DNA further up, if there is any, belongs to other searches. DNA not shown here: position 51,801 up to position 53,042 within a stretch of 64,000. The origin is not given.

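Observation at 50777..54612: Three-gene operon: His-rich CobW GTPase, a CobW-like/DUF1980-like fusion, and an NhaC-family transporter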

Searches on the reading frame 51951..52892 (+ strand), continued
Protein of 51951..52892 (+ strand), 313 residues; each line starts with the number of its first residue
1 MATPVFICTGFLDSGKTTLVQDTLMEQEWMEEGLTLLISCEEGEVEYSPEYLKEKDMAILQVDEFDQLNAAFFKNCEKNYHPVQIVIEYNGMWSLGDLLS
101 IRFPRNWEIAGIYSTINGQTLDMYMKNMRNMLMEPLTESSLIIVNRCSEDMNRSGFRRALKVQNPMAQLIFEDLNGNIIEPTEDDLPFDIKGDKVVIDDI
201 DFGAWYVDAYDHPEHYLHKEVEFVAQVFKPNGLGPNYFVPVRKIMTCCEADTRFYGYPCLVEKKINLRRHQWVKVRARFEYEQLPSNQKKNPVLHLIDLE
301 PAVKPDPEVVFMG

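Call 77: find_encoding_contigs(protein=P0216, flank=6000, max_places=2)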
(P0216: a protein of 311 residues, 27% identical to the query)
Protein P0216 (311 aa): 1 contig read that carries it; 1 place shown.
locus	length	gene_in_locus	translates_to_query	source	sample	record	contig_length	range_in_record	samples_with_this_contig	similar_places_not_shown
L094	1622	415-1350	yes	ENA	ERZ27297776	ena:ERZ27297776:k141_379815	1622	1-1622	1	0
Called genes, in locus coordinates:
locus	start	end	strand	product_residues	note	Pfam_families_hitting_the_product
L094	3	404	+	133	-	?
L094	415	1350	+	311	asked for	PF02492:cobW (weak), PF21537:DUF1980_C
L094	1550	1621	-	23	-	?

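Call 85: find_encoding_contigs(protein=P0268, flank=6000, max_places=2)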
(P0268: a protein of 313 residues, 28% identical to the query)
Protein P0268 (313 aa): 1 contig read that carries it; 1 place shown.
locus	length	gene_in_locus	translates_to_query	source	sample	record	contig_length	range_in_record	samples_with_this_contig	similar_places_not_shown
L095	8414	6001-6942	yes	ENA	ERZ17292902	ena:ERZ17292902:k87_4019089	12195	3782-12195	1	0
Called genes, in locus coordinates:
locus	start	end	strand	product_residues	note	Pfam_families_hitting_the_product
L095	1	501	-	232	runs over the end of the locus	-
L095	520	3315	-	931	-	PF07517:SecA_DEAD, PF00270:DEAD (weak), PF01043:SecA_PP_bind, PF21090:P-loop_SecA, PF07516:SecA_SW, PF02810:SEC-C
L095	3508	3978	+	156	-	PF00588:SpoU_methylase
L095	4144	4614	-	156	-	-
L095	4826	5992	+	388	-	PF02492:cobW, PF07683:CobW_C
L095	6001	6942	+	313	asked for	PF02492:cobW, PF21537:DUF1980_C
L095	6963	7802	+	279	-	PF12833:HTH_18, PF00165:HTH_AraC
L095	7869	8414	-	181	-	?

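Call 86: find_encoding_contigs(protein=P0213, flank=6000, max_places=2)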
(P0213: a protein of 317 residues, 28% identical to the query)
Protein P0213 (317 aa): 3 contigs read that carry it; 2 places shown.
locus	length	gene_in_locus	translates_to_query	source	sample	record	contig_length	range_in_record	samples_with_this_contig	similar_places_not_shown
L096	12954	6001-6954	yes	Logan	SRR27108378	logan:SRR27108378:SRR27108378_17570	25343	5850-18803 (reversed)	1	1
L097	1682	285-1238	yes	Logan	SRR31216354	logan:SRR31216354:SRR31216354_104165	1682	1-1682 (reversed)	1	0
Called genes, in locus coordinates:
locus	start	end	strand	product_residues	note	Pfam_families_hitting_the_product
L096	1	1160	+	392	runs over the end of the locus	PF27533:CapK_C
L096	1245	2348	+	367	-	-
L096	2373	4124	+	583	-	PF00664:ABC_membrane, PF02463:SMC_N (weak), PF00005:ABC_tran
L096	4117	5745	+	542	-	PF00664:ABC_membrane, PF00005:ABC_tran, PF02463:SMC_N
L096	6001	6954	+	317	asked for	PF02492:cobW, PF21537:DUF1980_C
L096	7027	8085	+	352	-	PF02492:cobW, PF07683:CobW_C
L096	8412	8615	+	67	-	-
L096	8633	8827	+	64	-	-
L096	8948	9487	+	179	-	PF02632:BioY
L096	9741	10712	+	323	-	PF01497:Peripla_BP_2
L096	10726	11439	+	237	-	PF00756:Esterase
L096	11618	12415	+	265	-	PF03446:NAD_binding_2 (weak), PF03807:F420_oxidored, PF14748:P5CR_dimer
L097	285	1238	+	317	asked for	PF02492:cobW, PF21537:DUF1980_C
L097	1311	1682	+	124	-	?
